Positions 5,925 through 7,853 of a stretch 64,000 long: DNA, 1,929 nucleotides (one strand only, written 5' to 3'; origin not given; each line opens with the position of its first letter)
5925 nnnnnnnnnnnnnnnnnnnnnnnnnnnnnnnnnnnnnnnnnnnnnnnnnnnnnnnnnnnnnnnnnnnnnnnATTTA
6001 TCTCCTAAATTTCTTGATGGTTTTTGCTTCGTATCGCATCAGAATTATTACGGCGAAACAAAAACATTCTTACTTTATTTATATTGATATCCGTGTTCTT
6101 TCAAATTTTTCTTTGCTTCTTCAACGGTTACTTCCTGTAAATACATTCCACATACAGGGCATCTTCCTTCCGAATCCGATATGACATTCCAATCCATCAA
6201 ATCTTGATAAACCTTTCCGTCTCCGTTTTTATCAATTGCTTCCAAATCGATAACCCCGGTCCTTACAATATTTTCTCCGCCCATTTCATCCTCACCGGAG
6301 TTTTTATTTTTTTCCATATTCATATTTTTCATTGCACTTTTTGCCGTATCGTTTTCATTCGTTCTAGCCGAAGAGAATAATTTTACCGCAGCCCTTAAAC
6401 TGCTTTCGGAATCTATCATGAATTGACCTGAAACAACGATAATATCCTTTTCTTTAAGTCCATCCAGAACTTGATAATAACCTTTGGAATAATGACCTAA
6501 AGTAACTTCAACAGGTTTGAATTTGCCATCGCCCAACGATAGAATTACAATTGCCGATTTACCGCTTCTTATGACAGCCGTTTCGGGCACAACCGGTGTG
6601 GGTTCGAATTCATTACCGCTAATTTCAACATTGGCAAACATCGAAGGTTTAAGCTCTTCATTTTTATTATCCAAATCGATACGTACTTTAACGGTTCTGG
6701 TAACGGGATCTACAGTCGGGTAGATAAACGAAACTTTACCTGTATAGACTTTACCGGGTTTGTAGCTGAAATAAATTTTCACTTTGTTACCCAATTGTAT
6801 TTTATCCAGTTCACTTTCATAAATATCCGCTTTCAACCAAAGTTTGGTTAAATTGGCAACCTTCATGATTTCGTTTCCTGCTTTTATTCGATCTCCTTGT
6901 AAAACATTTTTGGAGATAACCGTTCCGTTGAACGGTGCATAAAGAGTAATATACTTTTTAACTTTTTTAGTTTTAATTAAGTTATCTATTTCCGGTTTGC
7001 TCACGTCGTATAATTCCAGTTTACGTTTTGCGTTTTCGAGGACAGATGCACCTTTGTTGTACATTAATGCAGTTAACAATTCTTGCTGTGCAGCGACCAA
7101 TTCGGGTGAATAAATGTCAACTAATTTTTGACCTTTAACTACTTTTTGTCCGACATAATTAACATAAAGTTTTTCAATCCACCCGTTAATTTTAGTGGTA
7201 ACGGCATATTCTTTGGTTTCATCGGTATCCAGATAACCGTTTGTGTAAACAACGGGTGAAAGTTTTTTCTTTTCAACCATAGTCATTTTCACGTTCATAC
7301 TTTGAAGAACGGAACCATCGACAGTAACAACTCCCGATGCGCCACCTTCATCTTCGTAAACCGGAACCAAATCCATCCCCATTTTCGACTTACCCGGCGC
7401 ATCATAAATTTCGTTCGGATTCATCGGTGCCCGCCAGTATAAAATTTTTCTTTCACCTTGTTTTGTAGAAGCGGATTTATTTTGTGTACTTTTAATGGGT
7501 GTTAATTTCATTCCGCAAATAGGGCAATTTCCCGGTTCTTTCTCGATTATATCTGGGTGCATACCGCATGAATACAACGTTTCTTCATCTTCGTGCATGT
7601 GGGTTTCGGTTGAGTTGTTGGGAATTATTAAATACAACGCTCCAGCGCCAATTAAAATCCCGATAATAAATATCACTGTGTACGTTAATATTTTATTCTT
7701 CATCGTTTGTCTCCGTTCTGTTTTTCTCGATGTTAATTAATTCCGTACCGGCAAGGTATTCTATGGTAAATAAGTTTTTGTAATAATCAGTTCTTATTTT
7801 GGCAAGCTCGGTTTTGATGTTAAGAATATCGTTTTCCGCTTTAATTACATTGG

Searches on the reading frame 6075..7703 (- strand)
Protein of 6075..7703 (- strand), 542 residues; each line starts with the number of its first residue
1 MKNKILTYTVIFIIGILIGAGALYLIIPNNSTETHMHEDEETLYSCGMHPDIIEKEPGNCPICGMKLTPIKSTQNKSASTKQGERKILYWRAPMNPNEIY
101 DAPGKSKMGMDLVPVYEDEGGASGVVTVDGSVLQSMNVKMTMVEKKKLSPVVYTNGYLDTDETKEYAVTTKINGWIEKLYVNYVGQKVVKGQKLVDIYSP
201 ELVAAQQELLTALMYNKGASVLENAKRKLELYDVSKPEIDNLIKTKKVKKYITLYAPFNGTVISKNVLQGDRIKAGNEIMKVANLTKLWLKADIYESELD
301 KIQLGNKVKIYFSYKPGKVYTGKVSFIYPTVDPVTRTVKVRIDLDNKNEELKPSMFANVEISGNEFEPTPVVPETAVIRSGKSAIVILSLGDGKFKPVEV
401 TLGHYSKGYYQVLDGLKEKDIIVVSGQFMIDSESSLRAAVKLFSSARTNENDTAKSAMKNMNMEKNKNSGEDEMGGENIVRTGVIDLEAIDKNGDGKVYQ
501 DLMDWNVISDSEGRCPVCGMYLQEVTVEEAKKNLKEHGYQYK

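Call 4: search_protein_families(library=pfam, proteins=[window:6075-7703:-], max_evalue=0.1)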
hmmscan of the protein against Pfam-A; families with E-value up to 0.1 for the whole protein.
window:6075-7703:- (542 aa): 8 families
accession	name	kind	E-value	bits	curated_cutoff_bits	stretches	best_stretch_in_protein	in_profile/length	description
PF16576.10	HlyD_D23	-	9.4e-74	247.7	30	1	148-357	2-214/214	Barrel-sandwich domain of CusB or HlyD membrane-fusion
PF19335.5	HMBD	-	3.8e-26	91.2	23.6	3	44-69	2-27/28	Heavy metal binding domain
PF13437.12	HlyD_3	-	2.4e-18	67.3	22.2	1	253-352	1-104/106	HlyD family secretion protein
PF16572.11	HlyD_D4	-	0.0016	18.7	26.4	1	194-247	1-54/55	Long alpha hairpin domain of cation efflux system protein, CusB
PF04423.19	Rad50_zn_hook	-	0.0034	17.6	24.3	0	508-528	15-35/52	Rad50 zinc hook motif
PF06827.20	zf-FPG_IleRS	-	0.0069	16.6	21.3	0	515-527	4-16/30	Zinc finger found in FPG and IleRS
PF00529.27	CusB_dom_1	-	0.028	15.1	26.5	0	38-350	12-73/89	Cation efflux system protein CusB domain 1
PF13878.12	zf-C2H2_3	-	0.097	12.9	27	0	514-521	15-22/40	zinc-finger of acetyl-transferase ESCO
